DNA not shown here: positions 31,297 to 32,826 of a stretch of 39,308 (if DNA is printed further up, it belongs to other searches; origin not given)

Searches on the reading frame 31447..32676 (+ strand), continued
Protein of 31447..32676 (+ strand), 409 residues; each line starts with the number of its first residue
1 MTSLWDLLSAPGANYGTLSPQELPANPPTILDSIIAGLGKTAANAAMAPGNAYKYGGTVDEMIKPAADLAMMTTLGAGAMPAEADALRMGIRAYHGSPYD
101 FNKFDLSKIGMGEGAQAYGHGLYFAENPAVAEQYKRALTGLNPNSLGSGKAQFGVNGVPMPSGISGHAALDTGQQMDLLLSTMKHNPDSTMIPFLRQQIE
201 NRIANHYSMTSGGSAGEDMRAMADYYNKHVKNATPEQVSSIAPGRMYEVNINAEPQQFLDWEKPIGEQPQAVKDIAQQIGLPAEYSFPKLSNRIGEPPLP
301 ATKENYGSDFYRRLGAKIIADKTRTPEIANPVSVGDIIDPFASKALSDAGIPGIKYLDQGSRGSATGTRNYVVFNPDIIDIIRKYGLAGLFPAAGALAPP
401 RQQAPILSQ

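Call 48: fold_search(model_id=the predicted structure, library=pdb)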
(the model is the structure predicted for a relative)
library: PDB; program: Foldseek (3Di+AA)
matches with E <= 10: 115; with E <= 0.001: 0
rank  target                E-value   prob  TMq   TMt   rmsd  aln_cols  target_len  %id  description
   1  4li7_B                1.1e-02  0.99  0.28  0.36   7.3       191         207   15  TANKYRASE-1 complexed with small molecule inhibitor 4-chloro-5-cyano-N-{2-[4-(4-fluorobenzoyl)piperidin-1-yl]ethyl}-2- (released 2013-08-14)
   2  9r35_A                1.2e-02  0.97  0.29  0.48   7.9       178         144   14  Crystal structure of the Pseudomonas putida Xre-RES toxin-antitoxin complex bound to promoter DNA (released 2025-08-20)
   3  9r35_D                1.5e-02  0.93  0.27  0.45   8.2       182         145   12  Crystal structure of the Pseudomonas putida Xre-RES toxin-antitoxin complex bound to promoter DNA (released 2025-08-20)
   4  6gw6_A                2.3e-02  0.87  0.27  0.44   8.7       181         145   14  Structure of the Pseudomonas putida RES-Xre toxin-antitoxin complex (released 2018-10-24)
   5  3uh4_B                2.7e-02  0.99  0.29  0.36   6.2       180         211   14  TANKYRASE-1 complexed with NVP-XAV939 (released 2012-02-15)
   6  6tkn_BBB              4.4e-02  0.95  0.29  0.36   7.3       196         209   13  Tankyrase 2 in complex with an inhibitor (OM-1000) (released 2020-07-08)
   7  7pox_AAA              4.9e-02  0.99  0.28  0.41   5.2       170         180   12  TNKS2 in complex with OM-1700, treated with H2O2 (released 2022-05-04)
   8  3p0n_A                5.3e-02  0.96  0.29  0.37   6.1       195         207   12  Human Tankyrase 2 - Catalytic PARP domain in complex with an inhibitor (released 2010-10-20)
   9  3uh4_A                5.9e-02  0.90  0.27  0.33   6.8       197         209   14  TANKYRASE-1 complexed with NVP-XAV939 (released 2012-02-15)
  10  4uvs_A                6.3e-02  0.91  0.28  0.35   8.3       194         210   13  Crystal structure of human tankyrase 2 in complex with 5-amino-3- pentyl-1,2-dihydroisoquinolin-1-one (released 2015-07-29)
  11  5nob_A                7.1e-02  0.97  0.28  0.37   5.0       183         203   12  Crystal structure of human tankyrase 2 in complex with OD336 (released 2017-11-29)
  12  7pox_BBB              8.4e-02  0.97  0.27  0.37   5.6       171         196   13  TNKS2 in complex with OM-1700, treated with H2O2 (released 2022-05-04)
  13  9mja_A                1.0e-01  0.57  0.27  0.29   8.3       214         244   11  PARP1 ART in complex with HPF1 and EB47 (released 2026-01-21)
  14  3kr7                  1.2e-01  0.87  0.29  0.36   7.4       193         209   13  Human tankyrase 2 - catalytic PARP domain (released 2009-12-15)
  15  8jnz_A                1.5e-01  0.47  0.25  0.20   9.1       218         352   11  Human ADP-ribosyltransferase 1 (PARP1) catalytic domain bound to a pyrazolopyrimidine carboxamide inhibitor (released 2024-06-12)
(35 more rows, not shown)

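Call 80: find_related_loci(query=A2, collection=genome_contigs, flank=8000)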
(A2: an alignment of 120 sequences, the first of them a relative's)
Query A2 (409 aa) in genome_contigs; peptide patterns used: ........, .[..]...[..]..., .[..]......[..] (x = any residue, [..] = any of these).
96 stretches matched a pattern; 75 encode a relative of the query (tblastn E <= 1e-3); 75 distinct loci.
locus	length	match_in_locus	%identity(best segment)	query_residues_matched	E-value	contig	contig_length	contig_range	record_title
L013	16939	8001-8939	45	34-399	9e-71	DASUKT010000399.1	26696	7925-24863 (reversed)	MAG TPA_asm: Pseudolabrys sp. isolate SMAG_U1523 k141_103243, whole genome shotgun sequence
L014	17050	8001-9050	35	36-406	2e-53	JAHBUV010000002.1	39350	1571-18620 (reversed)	MAG: Bdellovibrionaceae bacterium isolate ACE_BDE1 BDE1_2, whole genome shotgun sequence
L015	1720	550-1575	35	91-397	6e-47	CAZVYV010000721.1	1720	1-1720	MAG TPA_asm: uncultured Terracidiphilus sp. isolate binchicken_co162_315 genome assembly, contig: NODE_288616_length_172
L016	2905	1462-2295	33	28-387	3e-44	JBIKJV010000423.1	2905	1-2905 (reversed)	MAG: Phycisphaerales bacterium isolate ME2014-07-04_3300034018_group5_bin62 Rohwer_bin1603_scaffold_56995_c1, whole geno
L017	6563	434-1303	35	86-393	4e-44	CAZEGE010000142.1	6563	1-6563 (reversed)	MAG TPA_asm: uncultured Anaerolinea sp. isolate ERP124720_co1_123 genome assembly, contig: NODE_13039_length_6563_cov_7.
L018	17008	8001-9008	32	70-389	2e-41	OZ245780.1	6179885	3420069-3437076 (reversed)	MAG: Methyloligellaceae bacterium isolate e8f213a8-9c07-40cb-8a79-f3adc64ccac1 genome assembly, chromosome: 1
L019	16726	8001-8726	34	90-389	5e-40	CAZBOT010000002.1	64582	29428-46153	MAG TPA_asm: uncultured Candidatus Saccharibacteria bacterium isolate SRP329715_co1_191 genome assembly, contig: NODE_49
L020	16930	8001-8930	32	55-389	2e-39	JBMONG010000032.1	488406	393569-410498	MAG: Pseudomonadota bacterium isolate Betzabe_MAG070 MAG070_32, whole genome shotgun sequence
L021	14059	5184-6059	33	60-390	3e-39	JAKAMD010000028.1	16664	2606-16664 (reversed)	MAG: Proteobacteria bacterium isolate WY5.bin155 NODE_5619_length_16664_cov_1.319042, whole genome shotgun sequence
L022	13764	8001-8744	36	78-389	4e-37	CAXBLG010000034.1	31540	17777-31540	MAG TPA_asm: uncultured Rhodospirillaceae bacterium isolate ERR2762135_binner13_Refined_22 genome assembly, contig: ERZ3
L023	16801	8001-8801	33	87-386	3e-37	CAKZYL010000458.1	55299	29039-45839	MAG TPA_asm: uncultured Roseovarius sp. isolate SRR3401492_bin.74_CONCOCT_v1.1_MAG genome assembly, contig: ERZ1740065.4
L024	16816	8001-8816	35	67-385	4e-37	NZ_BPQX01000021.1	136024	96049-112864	Methylobacterium persicinum strain NBRC 103628 entry21, whole genome shotgun sequence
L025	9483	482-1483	34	75-405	3e-37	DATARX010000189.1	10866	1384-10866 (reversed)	MAG TPA_asm: Rhodopila sp. isolate SMAG_U5505 k141_1037774, whole genome shotgun sequence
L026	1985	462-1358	32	90-385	6e-37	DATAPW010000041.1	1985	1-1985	MAG TPA_asm: Acetobacteraceae bacterium isolate SMAG_U5451 k141_2053395, whole genome shotgun sequence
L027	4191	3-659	35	100-385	1e-34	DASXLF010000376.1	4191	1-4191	MAG TPA_asm: Steroidobacteraceae bacterium isolate SMAG_U5295 k141_4323754, whole genome shotgun sequence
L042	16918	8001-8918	28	57-386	5e-26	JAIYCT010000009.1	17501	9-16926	MAG: Microbacteriaceae bacterium isolate H1_MAG_00010 pond_H1_MAG_00010_000000000003, whole genome shotgun sequence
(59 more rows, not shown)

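Call 81: find_related_loci(query=A2, collection=viral_contigs, flank=8000)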
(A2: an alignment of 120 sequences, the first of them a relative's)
Query A2 (409 aa) in viral_contigs; peptide patterns used: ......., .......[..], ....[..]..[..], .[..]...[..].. (x = any residue, [..] = any of these).
600 stretches matched a pattern (row limit reached: there are more); 590 encode a relative of the query (tblastn E <= 1e-3); the best 80 are kept; 80 distinct loci.
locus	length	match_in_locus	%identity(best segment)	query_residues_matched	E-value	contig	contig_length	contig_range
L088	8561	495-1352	38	57-406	7e-57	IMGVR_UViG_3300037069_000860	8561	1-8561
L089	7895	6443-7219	41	86-393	2e-54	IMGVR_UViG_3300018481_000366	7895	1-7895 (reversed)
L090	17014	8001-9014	38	36-390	3e-52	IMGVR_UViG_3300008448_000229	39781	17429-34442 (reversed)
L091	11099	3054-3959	35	57-396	4e-51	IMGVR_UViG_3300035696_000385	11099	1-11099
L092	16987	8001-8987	35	29-389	1e-49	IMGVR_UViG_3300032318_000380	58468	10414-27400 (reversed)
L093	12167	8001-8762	39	75-385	2e-47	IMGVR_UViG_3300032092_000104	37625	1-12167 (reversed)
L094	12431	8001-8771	38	91-409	3e-47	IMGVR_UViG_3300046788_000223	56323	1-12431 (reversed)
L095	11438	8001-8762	37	91-399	2e-47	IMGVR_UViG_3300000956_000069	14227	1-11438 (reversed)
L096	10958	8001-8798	38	88-398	3e-47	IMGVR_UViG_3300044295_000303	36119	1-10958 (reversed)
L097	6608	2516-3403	35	90-391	4e-47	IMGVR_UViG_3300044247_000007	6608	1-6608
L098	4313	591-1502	37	68-390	9e-47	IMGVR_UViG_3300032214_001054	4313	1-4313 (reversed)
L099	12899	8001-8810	37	91-402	1e-46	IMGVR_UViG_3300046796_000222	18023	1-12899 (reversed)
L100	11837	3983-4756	38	91-390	3e-46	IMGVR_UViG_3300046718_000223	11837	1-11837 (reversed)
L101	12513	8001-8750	39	91-385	3e-46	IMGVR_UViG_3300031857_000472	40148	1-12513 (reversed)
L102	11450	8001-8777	38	69-390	7e-46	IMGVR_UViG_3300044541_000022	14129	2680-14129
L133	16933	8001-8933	34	83-387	5e-41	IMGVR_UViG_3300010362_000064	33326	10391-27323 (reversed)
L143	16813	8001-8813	33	90-388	3e-39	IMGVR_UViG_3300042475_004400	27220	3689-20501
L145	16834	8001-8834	36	74-389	2e-39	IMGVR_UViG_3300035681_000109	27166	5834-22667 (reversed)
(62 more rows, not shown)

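Call 84: search_protein_families(library=pfam, proteins=[L018:5503-7737:+, L018:9896-10882:+, L090:6202-7485:+, L092:5077-7449:+, L092:9158-12637:+, L143:4760-6982:+, L143:8906-10156:+, L145:5688-7217:+, L145:8897-11014:+, L133:9002-10123:+], max_evalue=0.001)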
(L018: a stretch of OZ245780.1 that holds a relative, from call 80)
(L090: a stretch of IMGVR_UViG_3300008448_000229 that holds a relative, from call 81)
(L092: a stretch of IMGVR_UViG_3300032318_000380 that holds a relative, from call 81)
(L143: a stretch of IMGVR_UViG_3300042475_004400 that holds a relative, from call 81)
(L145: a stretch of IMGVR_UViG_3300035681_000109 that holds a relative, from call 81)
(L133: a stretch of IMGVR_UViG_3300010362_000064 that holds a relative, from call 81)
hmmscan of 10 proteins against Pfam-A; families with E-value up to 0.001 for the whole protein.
L018:5503-7737:+ (744 aa): 1 family
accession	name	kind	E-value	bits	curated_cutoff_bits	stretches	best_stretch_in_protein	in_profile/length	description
PF23899.1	SU10_portal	-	7.6e-09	35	30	1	295-636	258-588/593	Phage SU10 portal protein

L018:9896-10882:+ (328 aa): 0 families

L090:6202-7485:+ (427 aa): 2 families
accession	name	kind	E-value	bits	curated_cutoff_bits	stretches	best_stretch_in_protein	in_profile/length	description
PF02954.25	HTH_8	-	6.6e-09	35.8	22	1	35-61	13-39/42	Bacterial regulatory protein, Fis family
PF13556.12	HTH_30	-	5.4e-06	26.6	27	1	30-67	2-39/59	PucR C-terminal helix-turn-helix domain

L092:5077-7449:+ (790 aa): 1 family
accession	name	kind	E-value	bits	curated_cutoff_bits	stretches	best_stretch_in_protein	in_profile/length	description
PF23899.1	SU10_portal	-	8.9e-13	48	30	1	234-496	188-426/593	Phage SU10 portal protein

L092:9158-12637:+ (1159 aa): 1 family
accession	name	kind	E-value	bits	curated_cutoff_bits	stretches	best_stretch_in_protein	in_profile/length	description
PF18760.7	ART-PolyVal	-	6.8e-16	59.7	31.2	1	37-199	3-139/140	ADP-Ribosyltransferase in polyvalent proteins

L143:4760-6982:+ (740 aa): 0 families

L143:8906-10156:+ (416 aa): 0 families

L145:5688-7217:+ (509 aa): 0 families

L145:8897-11014:+ (705 aa): 1 family
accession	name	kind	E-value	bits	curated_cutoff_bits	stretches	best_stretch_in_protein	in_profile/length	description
PF16510.12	P22_portal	-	3e-170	568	26.1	1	26-638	2-589/594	Phage P22-like portal protein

L133:9002-10123:+ (373 aa): 0 families

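Call 85: search_protein_representatives(alignment_id=A2)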
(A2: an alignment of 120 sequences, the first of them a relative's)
Query: 120 sequences, 363 profile positions. Proteins with E-value up to 0.001 (for the whole library): 18888; up to 1e-10: 16244; up to 1e-30: 10699. The best 150 are listed.
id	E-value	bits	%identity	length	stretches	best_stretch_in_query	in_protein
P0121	3.3e-195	665.2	-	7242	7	90-318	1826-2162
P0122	5.4e-165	565.8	-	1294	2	80-337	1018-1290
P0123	2.3e-164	563.7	-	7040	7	98-318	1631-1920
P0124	2.6e-161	553.7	-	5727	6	90-315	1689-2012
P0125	2.3e-152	524.2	-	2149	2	61-322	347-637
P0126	3.6e-148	510.4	-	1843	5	79-351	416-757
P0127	5.9e-148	509.7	-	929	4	82-323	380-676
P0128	2.1e-146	504.6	-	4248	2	71-351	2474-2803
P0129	2.6e-146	504.3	-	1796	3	80-322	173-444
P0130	5.4e-144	496.7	-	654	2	83-328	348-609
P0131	1.2e-138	479.1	-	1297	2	85-328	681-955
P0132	3.9e-137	474.1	-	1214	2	81-332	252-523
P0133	1.7e-135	468.7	-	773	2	82-326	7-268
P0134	5.0e-133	460.6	-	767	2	84-330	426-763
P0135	6.4e-133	460.2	-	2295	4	82-318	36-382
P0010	5.7e-108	378.2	-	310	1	40-339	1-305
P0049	1.4e-107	376.9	-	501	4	84-339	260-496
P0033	1.2e-105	370.5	-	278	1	54-339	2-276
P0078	7.2e-96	338.3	-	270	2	20-137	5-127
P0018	1.6e-95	337.2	-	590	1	26-344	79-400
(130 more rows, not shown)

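Call 94: search_protein_families(library=ncbifam, proteins=[window:31447-32676:+], max_evalue=0.01)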
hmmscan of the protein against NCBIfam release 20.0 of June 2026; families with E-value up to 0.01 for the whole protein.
window:31447-32676:+ (409 aa): 0 families
